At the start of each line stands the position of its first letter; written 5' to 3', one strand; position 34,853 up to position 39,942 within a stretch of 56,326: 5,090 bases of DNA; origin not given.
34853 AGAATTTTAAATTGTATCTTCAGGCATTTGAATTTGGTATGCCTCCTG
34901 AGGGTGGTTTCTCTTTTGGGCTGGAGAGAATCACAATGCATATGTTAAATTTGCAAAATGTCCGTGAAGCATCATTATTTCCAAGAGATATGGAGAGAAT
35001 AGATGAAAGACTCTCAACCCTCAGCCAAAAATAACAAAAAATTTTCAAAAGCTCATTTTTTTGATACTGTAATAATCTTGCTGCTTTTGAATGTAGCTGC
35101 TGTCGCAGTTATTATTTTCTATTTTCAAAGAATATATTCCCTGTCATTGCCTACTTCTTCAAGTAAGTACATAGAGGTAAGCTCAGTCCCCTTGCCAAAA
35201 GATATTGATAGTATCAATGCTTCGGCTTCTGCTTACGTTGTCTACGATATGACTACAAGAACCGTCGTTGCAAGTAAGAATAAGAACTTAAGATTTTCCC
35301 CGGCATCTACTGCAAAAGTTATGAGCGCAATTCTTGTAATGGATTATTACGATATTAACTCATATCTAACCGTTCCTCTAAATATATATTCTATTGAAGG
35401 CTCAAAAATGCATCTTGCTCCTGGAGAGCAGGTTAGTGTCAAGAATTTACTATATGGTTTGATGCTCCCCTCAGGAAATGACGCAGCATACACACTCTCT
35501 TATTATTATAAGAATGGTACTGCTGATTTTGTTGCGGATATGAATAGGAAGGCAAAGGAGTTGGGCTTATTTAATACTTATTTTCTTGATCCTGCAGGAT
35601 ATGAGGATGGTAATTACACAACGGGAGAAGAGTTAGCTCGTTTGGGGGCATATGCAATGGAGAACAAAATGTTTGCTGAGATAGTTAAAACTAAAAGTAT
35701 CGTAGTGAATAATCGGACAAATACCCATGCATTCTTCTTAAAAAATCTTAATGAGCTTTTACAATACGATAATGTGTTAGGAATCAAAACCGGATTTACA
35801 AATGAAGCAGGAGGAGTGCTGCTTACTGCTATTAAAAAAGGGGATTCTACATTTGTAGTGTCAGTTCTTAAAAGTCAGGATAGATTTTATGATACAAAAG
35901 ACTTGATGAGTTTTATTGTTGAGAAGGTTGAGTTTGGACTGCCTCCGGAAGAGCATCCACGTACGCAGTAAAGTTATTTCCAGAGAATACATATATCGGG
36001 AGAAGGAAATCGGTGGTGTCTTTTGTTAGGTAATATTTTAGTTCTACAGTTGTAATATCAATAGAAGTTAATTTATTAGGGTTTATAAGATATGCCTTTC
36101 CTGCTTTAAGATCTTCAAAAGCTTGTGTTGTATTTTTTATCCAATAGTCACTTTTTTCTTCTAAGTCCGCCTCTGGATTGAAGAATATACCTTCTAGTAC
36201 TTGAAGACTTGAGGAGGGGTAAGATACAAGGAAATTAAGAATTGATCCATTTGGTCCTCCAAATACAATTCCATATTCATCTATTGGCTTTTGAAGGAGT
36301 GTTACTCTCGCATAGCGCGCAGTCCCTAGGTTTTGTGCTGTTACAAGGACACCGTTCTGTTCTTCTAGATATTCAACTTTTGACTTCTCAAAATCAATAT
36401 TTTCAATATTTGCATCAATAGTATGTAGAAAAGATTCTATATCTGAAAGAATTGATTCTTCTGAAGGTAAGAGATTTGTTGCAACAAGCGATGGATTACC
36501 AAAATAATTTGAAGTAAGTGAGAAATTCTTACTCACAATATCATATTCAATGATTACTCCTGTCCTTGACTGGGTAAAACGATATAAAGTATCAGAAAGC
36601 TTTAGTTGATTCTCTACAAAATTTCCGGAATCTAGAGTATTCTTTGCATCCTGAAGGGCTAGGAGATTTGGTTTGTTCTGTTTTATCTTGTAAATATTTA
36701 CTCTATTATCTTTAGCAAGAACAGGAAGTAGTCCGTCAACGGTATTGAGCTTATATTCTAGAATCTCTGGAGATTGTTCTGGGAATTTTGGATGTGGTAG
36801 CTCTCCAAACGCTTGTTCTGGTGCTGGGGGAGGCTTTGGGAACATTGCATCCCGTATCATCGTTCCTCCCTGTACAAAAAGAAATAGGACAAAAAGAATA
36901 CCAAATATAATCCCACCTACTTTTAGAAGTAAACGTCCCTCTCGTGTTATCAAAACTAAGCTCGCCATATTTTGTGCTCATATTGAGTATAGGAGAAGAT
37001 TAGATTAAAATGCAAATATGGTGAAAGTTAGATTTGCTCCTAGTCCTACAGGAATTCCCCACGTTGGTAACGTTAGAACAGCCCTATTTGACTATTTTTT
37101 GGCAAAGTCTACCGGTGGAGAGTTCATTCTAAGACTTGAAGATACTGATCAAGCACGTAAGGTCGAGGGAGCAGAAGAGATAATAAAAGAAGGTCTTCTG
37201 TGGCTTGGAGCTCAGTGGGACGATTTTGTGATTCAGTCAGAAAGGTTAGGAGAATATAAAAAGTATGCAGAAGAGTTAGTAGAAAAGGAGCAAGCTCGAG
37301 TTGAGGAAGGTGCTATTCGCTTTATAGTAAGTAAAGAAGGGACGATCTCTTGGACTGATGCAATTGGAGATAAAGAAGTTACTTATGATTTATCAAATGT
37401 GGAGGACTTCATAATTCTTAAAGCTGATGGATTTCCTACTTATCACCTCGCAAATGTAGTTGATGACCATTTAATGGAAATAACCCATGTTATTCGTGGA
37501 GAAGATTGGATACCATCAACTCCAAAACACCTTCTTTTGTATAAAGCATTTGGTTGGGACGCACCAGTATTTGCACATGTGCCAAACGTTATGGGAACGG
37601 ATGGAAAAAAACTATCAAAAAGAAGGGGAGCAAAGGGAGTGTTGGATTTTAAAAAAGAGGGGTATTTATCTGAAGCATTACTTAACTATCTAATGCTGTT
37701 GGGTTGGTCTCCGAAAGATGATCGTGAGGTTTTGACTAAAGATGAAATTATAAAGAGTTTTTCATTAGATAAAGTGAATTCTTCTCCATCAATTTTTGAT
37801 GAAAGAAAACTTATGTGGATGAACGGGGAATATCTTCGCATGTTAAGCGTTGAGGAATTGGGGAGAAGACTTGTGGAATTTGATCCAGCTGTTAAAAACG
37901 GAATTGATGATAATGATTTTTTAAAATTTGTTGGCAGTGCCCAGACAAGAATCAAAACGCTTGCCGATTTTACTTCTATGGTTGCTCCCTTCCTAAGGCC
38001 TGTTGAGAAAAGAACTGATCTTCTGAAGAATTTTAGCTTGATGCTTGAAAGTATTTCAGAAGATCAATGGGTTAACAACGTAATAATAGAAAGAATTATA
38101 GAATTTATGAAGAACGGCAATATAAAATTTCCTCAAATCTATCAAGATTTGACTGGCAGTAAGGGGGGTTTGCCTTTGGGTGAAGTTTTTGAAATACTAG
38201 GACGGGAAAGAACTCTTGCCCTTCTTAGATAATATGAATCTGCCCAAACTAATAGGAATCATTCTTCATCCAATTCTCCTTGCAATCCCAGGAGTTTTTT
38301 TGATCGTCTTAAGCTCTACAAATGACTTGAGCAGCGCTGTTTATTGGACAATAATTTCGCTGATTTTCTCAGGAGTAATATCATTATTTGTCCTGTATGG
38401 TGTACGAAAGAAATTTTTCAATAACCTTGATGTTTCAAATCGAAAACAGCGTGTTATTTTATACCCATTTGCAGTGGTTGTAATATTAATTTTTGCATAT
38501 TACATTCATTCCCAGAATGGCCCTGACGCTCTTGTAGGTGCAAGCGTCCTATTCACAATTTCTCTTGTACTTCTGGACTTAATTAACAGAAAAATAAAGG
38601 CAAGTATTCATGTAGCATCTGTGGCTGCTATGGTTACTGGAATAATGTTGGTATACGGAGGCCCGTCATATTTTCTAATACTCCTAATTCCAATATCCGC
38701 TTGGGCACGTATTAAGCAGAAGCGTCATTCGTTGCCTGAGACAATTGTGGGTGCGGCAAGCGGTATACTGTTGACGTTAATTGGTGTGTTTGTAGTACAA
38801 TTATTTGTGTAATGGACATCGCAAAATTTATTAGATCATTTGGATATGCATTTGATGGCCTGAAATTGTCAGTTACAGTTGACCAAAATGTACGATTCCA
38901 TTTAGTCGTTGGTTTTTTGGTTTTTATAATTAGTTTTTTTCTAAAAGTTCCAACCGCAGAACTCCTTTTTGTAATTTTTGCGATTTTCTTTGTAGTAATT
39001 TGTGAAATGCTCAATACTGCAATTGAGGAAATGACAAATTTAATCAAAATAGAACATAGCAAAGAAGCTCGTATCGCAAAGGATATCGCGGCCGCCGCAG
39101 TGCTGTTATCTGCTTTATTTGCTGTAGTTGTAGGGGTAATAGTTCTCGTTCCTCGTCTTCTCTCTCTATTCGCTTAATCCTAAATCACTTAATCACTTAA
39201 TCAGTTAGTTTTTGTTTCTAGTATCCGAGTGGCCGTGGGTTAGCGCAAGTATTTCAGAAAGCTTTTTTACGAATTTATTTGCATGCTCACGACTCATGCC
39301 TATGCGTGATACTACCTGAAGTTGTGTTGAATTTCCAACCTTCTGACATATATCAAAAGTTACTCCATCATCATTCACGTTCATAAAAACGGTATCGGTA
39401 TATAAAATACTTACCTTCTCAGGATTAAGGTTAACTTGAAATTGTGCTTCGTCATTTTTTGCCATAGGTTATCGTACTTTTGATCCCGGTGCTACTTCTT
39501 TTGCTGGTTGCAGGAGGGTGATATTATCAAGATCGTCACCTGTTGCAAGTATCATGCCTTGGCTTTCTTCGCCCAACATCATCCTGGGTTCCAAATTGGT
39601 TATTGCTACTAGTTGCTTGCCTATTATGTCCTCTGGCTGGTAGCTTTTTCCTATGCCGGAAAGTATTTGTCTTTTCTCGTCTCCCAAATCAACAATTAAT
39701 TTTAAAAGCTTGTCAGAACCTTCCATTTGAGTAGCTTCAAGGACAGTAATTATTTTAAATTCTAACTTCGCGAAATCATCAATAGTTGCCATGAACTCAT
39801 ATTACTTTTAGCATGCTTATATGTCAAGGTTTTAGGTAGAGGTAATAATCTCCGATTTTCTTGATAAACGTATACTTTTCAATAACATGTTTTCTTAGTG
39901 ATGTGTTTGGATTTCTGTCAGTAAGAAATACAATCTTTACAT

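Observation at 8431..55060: A -10 box phased exactly 6-7 nt upstream of many start codons: a leaderless-mRNA architecture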

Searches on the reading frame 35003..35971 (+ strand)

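Call 60: search_protein_families(library=pfam, proteins=[window:35003-35971:+], max_evalue=0.001)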
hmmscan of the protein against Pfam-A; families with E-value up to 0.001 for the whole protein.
window:35003-35971:+ (322 aa): 2 families
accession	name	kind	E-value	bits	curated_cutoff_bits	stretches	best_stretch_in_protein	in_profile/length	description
PF00768.25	Peptidase_S11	-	2.2e-39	135.8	27.6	1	72-290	9-236/239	D-alanyl-D-alanine carboxypeptidase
PF13354.11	Beta-lactamase2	-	6.5e-06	26.1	22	1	79-216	3-144/214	Beta-lactamase enzyme family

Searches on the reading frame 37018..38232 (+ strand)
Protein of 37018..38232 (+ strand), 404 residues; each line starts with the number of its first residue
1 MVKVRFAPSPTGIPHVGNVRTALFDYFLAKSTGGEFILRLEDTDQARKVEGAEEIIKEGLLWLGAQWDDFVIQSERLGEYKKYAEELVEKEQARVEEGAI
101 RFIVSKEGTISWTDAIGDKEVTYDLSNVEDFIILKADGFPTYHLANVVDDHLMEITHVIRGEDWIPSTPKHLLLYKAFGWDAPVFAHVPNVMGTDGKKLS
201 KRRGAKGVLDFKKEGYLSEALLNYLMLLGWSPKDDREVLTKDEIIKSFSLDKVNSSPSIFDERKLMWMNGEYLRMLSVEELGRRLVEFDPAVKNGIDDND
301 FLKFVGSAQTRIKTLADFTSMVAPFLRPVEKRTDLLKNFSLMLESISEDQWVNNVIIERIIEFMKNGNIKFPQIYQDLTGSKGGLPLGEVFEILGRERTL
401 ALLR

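Call 5: find_related_loci(query=window:37018-38232:+, collection=genome_contigs, flank=3000)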
Query window:37018-38232:+ (404 aa) in genome_contigs; peptide patterns used: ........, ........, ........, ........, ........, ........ (x = any residue, [..] = any of these).
235 stretches matched a pattern; 98 encode a relative of the query (tblastn E <= 1e-3); the best 80 are kept; 80 distinct loci.
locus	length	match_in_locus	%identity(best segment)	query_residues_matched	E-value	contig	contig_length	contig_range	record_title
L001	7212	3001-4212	81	1-404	0e+0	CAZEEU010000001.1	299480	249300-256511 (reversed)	MAG TPA_asm: uncultured Gammaproteobacteria bacterium isolate SRP286056_co1_676 genome assembly, contig: NODE_11_length_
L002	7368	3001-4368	42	2-395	4e-98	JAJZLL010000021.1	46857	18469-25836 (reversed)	MAG: bacterium isolate MAS3.bin112 NODE_1313_length_46857_cov_1.390905, whole genome shotgun sequence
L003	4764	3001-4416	39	2-404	8e-93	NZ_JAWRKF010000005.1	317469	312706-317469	MAG: Anaerotignum sp. isolate ADS28 c_000000067170, whole genome shotgun sequence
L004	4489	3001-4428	38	2-401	9e-89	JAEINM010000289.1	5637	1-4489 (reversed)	MAG: Spirochaetaceae bacterium isolate MAG4 NODE_4707_length_5637_cov_2.799640, whole genome shotgun sequence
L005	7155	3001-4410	40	2-400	5e-87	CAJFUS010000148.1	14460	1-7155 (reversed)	Candidatus Neoanaerotignum tabaqchaliae isolate Coassembly_mag_445 genome assembly, contig: MAGpy_11413_min2k_bin_445_fa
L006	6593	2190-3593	37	2-404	8e-86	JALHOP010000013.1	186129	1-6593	MAG: Myxococcota bacterium isolate bin.157 c_000000000488, whole genome shotgun sequence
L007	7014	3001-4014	43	2-281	4e-85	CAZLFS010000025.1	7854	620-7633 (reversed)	MAG TPA_asm: uncultured Candidatus Saccharibacteria bacterium isolate SRP272529_co1_253 genome assembly, contig: NODE_17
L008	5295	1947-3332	36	2-400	1e-84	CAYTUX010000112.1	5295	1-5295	MAG TPA_asm: uncultured Victivallales bacterium isolate SRP067234_co1_272 genome assembly, contig: k99_238246, whole gen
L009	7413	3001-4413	38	2-404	2e-84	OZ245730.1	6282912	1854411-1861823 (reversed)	MAG: Calditrichia bacterium isolate b0d004ed-fac9-4c7c-be48-ce0904fd85ed genome assembly, chromosome: 1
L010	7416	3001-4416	40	2-404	2e-93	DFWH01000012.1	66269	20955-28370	MAG TPA_asm: Clostridiales bacterium UBA4139 UBA4139_contig_232, whole genome shotgun sequence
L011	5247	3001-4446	37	2-398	1e-82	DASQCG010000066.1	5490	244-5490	MAG TPA_asm: Thermomicrobiales bacterium isolate SMAG_U11693 k141_280559, whole genome shotgun sequence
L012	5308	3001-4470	36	2-400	7e-82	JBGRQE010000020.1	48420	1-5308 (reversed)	MAG: Bacteroidales bacterium isolate MAG11-C28 MAG_Ocu_11-C28_NODE_69, whole genome shotgun sequence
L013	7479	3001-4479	35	2-403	2e-80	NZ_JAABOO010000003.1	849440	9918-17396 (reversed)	Leptobacterium flavescens strain KCTC 22160 Scaffold3_1, whole genome shotgun sequence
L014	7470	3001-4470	36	1-403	2e-79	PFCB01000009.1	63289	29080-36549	MAG: Candidatus Magasanikbacteria bacterium CG10_big_fil_rev_8_21_14_0_10_47_10 CG10_8_21_14_0.10_scaffold_1073_c, whole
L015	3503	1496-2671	39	2-326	1e-79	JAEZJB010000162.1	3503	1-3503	MAG: Chloroflexota bacterium isolate OH_CDB_214 k127_1380759, whole genome shotgun sequence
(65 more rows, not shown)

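Call 15: find_encoding_contigs(protein=window:37018-38232:+, flank=2000, max_places=6)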
Protein window:37018-38232:+ (404 aa): no gene with exactly this product is on record in the collection.

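Call 60: search_protein_families(library=pfam, proteins=[window:37018-38232:+], max_evalue=0.001)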
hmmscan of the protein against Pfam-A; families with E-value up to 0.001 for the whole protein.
window:37018-38232:+ (404 aa): 2 families
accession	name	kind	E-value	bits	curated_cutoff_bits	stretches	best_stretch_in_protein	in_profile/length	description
PF00749.27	tRNA-synt_1c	-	7.8e-83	278.4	23.4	2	96-267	142-314/314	tRNA synthetases class I (E and Q), catalytic domain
PF19269.4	Anticodon_2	-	3.5e-09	37.6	23.6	1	288-401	9-135/141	Anticodon binding domain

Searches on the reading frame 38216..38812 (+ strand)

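Call 60: search_protein_families(library=pfam, proteins=[window:38216-38812:+], max_evalue=0.001)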
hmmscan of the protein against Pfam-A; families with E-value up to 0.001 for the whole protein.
window:38216-38812:+ (198 aa): 1 family
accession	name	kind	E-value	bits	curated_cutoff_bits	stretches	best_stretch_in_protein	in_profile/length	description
PF01569.27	PAP2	-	0.00071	19.8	27.2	1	130-193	53-124/130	PAP2 superfamily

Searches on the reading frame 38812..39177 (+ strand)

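Call 60: search_protein_families(library=pfam, proteins=[window:38812-39177:+], max_evalue=0.001)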
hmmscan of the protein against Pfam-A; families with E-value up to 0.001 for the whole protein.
window:38812-39177:+ (121 aa): 1 family
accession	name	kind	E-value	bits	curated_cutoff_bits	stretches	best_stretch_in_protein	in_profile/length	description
PF01219.24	DAGK_prokar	-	1.8e-30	105.2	22.3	1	11-112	1-102/102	Prokaryotic diacylglycerol kinase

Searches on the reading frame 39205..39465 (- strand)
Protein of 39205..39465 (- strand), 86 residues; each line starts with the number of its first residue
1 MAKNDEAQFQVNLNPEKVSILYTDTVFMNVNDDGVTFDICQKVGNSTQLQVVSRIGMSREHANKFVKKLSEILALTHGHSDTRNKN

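Call 60: search_protein_families(library=pfam, proteins=[window:39205-39465:-], max_evalue=0.001)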
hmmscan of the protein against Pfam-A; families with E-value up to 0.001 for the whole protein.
window:39205-39465:- (86 aa): 1 family
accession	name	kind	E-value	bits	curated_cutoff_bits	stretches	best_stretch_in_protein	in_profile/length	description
PF11950.13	DUF3467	-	7.4e-05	23.2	25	1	5-73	5-80/92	Protein of unknown function (DUF3467)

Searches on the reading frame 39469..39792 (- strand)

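Call 60: search_protein_families(library=pfam, proteins=[window:39469-39792:-], max_evalue=0.001)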
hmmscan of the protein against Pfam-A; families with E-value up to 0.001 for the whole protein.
window:39469-39792:- (107 aa): 1 family
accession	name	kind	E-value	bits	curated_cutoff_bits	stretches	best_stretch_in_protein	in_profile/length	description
PF01588.26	tRNA_bind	-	4.3e-25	88.1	27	1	14-105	3-96/96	Putative tRNA binding domain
